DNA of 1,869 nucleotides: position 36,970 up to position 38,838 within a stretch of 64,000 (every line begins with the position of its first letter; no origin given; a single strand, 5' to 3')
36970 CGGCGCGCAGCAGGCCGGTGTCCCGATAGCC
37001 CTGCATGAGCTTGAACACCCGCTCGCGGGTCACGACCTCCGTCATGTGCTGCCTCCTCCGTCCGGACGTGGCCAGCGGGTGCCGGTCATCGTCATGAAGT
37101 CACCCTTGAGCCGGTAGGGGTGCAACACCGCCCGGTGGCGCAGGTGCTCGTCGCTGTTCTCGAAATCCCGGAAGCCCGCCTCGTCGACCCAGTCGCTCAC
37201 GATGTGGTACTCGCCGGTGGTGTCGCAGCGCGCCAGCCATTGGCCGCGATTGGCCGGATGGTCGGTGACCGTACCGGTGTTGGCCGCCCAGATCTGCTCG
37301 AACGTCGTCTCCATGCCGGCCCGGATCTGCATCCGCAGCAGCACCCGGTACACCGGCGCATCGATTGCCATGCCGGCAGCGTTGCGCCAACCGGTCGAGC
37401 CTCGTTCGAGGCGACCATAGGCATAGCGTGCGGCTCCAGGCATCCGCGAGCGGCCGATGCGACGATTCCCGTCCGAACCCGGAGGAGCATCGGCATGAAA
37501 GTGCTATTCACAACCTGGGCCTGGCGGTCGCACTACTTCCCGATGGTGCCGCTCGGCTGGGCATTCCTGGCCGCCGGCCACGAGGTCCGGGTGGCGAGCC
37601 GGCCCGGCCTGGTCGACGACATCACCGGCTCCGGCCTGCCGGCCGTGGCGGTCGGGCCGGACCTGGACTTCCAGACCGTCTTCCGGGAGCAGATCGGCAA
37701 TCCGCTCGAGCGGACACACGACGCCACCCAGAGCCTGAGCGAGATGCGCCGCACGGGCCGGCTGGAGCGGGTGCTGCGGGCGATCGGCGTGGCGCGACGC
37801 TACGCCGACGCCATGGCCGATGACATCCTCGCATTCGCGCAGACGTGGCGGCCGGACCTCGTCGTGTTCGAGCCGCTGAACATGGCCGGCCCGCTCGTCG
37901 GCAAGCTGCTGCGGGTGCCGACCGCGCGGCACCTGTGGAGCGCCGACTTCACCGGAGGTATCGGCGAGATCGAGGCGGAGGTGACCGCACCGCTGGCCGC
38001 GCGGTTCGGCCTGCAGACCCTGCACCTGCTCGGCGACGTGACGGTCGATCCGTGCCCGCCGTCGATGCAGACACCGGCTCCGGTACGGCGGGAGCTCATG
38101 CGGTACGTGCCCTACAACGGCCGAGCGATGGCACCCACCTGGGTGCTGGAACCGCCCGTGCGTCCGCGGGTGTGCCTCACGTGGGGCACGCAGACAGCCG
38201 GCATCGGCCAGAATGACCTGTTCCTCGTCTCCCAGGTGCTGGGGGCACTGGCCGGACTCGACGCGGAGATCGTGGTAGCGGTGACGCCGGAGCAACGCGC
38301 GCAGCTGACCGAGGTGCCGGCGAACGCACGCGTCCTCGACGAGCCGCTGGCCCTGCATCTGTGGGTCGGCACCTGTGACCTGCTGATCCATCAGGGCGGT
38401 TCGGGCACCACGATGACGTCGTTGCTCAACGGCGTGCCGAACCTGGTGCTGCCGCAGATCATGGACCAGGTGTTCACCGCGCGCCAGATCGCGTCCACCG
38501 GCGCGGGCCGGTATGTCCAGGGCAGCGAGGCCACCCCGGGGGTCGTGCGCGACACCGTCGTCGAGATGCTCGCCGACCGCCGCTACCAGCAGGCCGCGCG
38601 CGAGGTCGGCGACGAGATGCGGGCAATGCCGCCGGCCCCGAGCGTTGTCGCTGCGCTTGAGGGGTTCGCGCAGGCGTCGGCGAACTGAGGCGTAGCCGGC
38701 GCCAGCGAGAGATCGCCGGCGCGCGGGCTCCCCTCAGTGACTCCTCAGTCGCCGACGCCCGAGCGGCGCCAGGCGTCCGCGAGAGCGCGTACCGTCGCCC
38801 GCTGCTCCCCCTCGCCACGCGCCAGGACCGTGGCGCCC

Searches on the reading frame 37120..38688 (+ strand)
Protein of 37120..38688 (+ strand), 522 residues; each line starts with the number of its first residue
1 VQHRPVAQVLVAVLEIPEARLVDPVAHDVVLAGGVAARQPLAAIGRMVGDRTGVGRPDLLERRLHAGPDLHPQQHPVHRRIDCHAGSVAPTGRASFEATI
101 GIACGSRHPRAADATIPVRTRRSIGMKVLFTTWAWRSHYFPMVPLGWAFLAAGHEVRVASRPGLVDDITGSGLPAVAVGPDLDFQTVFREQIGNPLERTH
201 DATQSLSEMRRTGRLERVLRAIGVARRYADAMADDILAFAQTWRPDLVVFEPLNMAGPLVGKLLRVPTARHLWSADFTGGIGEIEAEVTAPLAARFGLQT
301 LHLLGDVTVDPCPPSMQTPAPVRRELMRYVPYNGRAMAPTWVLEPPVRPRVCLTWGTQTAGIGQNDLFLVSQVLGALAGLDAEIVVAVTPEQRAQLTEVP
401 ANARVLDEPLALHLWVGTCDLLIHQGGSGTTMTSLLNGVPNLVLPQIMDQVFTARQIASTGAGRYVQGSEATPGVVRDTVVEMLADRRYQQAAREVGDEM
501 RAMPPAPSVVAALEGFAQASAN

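Call 9: search_protein_families(library=pfam, proteins=[window:37120-38688:+], max_evalue=0.00001)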
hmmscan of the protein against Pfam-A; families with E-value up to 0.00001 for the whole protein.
window:37120-38688:+ (522 aa): 2 families
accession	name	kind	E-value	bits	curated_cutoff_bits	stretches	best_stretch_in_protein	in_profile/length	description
PF21036.3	EryCIII-like_N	-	2e-42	145.8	27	1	147-356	1-216/216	Erythromycin biosynthesis protein CIII-like, N-terminal domain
PF06722.18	EryCIII-like_C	-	5.4e-30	104.7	31.7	1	372-513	2-142/145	Erythromycin biosynthesis protein CIII-like, C-terminal domain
